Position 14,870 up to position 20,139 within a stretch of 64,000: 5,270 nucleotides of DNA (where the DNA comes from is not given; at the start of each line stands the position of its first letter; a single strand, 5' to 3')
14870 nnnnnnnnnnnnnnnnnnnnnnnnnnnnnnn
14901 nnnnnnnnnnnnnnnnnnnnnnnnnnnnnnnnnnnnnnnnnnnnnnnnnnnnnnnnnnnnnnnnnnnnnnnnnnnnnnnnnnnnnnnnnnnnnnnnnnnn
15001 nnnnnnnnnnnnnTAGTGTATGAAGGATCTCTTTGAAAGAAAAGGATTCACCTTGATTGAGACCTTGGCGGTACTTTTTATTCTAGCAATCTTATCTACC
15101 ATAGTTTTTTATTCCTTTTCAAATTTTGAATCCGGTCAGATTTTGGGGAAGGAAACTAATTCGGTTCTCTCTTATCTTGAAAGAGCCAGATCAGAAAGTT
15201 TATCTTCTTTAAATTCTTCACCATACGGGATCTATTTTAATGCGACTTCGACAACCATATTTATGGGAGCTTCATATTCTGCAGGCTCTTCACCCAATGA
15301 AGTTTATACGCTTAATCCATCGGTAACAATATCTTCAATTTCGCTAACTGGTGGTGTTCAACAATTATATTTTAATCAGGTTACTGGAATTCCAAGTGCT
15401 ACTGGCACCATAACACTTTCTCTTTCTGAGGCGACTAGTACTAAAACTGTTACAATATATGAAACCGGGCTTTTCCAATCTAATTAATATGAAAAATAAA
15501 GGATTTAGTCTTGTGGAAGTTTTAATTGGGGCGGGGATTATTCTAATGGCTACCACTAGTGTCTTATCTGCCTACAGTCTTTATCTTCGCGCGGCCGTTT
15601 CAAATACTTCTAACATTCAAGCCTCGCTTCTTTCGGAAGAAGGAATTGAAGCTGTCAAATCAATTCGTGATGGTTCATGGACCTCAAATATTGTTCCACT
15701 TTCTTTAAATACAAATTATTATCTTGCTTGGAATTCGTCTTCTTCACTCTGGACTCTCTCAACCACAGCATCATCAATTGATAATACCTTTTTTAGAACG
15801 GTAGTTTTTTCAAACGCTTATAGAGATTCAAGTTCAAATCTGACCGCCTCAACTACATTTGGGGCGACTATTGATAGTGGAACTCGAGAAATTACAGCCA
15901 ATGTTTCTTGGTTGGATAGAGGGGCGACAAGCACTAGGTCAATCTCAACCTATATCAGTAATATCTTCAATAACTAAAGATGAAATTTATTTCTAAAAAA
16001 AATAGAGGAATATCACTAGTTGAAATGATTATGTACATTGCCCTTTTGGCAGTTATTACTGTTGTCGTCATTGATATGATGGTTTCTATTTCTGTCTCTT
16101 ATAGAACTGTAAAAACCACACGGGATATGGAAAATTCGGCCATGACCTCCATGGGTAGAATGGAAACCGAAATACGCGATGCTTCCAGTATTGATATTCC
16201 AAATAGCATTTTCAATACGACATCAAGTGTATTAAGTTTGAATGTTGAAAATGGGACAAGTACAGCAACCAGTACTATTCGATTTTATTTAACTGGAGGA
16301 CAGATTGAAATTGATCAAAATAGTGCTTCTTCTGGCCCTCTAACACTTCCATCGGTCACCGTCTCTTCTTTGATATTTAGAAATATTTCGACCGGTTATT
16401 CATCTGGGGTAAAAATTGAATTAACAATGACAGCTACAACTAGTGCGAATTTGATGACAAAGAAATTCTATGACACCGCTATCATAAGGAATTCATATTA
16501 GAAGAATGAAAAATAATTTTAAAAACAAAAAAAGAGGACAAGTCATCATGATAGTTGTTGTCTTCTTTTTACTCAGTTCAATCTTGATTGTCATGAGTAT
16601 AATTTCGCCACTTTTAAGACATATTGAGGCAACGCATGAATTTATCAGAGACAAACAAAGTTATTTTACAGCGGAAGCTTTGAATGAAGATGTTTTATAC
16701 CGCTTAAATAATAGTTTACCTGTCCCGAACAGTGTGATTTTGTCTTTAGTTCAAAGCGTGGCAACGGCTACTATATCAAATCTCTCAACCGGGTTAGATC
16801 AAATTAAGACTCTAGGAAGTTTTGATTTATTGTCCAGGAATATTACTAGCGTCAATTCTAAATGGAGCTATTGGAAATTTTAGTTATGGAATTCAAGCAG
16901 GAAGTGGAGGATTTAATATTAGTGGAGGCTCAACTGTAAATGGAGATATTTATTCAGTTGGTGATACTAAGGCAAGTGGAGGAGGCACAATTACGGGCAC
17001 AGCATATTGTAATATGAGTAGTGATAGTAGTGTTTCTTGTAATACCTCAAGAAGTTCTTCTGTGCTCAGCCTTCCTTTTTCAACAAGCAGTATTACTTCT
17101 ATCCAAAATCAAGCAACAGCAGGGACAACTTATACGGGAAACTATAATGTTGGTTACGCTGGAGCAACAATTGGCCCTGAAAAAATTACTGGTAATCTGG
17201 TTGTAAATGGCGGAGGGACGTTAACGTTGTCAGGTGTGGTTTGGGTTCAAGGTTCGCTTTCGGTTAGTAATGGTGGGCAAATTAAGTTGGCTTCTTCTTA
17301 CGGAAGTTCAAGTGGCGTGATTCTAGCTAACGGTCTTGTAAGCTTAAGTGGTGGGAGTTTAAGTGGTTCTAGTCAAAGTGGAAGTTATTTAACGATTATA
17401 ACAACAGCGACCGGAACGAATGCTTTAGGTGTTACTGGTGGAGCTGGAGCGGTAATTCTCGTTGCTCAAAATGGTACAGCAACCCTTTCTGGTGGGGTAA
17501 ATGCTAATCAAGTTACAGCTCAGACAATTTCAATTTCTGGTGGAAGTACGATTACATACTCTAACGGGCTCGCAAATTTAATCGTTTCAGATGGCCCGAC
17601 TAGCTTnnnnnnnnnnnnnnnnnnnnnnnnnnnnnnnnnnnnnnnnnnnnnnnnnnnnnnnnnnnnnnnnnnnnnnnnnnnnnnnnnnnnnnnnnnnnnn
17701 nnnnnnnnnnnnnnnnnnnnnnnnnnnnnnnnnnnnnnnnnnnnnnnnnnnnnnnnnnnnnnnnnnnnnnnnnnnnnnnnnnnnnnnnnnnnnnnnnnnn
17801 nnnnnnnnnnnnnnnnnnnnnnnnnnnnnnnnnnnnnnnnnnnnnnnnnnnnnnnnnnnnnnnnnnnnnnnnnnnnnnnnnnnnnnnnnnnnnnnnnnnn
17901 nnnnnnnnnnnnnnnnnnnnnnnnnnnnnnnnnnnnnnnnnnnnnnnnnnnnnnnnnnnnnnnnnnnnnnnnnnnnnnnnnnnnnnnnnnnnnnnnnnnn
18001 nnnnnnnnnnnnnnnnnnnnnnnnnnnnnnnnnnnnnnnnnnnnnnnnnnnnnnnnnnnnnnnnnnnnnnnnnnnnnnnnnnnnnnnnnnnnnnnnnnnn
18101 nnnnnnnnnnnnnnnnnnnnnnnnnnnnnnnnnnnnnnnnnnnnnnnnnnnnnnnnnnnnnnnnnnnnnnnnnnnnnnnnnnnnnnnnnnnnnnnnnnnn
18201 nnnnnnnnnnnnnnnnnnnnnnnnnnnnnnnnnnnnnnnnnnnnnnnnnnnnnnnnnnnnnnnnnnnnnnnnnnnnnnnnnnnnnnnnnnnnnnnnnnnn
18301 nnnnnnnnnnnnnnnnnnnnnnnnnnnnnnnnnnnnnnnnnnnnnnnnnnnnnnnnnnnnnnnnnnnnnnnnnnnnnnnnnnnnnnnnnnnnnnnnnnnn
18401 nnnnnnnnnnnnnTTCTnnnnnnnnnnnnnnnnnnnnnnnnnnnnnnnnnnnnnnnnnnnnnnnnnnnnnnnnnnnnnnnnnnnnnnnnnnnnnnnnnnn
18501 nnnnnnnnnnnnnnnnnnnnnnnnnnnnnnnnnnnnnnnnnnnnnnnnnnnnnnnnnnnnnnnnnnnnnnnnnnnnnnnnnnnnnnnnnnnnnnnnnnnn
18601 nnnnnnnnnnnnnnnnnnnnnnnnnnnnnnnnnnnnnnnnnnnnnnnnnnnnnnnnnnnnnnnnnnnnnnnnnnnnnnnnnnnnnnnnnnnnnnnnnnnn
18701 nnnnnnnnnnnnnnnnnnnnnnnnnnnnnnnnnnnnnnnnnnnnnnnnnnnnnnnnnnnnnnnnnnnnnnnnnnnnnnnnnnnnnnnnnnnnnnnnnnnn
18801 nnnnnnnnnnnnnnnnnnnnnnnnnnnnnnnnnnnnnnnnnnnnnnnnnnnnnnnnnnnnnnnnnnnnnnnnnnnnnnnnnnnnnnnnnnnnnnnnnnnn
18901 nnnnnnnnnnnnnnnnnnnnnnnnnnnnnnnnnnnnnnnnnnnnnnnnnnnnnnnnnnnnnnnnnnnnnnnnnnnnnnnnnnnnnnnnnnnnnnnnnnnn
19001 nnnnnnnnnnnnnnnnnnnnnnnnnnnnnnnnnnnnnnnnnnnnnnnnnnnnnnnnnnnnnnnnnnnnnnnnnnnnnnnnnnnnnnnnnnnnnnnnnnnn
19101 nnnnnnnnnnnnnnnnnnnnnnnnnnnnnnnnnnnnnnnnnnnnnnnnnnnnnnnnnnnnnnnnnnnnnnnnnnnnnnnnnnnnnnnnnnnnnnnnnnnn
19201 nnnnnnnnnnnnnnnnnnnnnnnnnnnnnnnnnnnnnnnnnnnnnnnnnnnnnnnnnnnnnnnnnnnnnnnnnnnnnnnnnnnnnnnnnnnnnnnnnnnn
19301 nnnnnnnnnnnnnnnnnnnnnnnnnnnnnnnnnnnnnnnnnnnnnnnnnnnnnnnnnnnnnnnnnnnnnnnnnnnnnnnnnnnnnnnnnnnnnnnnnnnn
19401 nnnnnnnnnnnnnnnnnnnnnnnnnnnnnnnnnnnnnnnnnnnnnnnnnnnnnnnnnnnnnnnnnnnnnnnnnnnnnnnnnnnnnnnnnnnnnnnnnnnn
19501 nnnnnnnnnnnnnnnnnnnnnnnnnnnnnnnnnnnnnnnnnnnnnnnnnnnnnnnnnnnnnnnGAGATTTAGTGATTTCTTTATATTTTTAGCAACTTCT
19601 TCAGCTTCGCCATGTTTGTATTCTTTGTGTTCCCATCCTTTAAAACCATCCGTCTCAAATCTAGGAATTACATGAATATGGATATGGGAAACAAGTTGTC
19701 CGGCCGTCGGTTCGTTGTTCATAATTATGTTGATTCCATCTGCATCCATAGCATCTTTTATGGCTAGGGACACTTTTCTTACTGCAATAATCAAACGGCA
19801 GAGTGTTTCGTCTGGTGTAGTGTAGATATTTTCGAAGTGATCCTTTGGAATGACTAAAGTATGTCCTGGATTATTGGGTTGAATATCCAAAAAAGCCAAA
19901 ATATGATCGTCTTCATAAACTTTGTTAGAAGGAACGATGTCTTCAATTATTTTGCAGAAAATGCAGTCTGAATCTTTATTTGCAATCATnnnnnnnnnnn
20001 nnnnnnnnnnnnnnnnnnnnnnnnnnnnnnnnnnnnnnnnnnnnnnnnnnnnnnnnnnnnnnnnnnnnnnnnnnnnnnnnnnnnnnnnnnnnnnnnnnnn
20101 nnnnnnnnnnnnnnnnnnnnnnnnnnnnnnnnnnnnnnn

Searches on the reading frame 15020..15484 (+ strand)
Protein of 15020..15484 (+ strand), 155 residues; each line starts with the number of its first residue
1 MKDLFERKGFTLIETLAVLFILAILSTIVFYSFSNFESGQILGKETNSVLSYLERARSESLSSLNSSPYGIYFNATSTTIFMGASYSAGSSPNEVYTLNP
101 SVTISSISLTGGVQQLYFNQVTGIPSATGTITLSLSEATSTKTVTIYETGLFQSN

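Call 24: search_protein_families(library=pfam, proteins=[window:15020-15484:+], max_evalue=0.01)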
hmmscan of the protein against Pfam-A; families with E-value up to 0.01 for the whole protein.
window:15020-15484:+ (155 aa): 2 families
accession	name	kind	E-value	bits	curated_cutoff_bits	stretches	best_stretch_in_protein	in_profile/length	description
PF07963.17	N_methyl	-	1.2e-06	28.3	21.2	1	7-30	4-27/27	Prokaryotic N-terminal methylation motif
PF12019.13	GspH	-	0.00057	20.8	21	1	45-150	1-108/108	Type II transport protein GspH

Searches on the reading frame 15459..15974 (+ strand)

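Call 24: search_protein_families(library=pfam, proteins=[window:15459-15974:+], max_evalue=0.01)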
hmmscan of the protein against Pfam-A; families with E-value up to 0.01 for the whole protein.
window:15459-15974:+ (172 aa): 1 family
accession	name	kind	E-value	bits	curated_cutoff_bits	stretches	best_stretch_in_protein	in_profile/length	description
PF07963.17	N_methyl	-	9.3e-05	22.3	21.2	1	11-35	2-26/27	Prokaryotic N-terminal methylation motif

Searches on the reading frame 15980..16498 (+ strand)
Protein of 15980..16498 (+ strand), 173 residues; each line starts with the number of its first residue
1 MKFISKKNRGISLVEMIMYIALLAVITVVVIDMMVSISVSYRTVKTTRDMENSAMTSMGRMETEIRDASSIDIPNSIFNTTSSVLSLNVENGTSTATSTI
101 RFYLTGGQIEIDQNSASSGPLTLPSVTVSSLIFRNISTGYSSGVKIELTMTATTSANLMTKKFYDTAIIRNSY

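Call 24: search_protein_families(library=pfam, proteins=[window:15980-16498:+], max_evalue=0.01)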
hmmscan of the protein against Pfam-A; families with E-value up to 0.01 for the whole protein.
window:15980-16498:+ (173 aa): 1 family
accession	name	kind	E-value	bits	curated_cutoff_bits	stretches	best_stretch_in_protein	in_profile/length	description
PF07963.17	N_methyl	-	0.00025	20.9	21.2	1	6-30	2-26/27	Prokaryotic N-terminal methylation motif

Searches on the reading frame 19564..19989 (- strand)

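Call 28: search_protein_families(library=pfam, proteins=[window:19564-19989:-], max_evalue=0.01)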
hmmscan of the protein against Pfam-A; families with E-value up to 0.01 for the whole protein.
window:19564-19989:- (142 aa): 2 families
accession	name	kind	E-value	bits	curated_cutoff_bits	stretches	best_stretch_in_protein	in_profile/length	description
PF01230.28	HIT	-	3.3e-29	101.9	21.5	1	19-112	4-97/98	HIT domain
PF11969.13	DcpS_C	-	2.8e-15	57.2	24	1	9-113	2-106/114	Scavenger mRNA decapping enzyme C-term binding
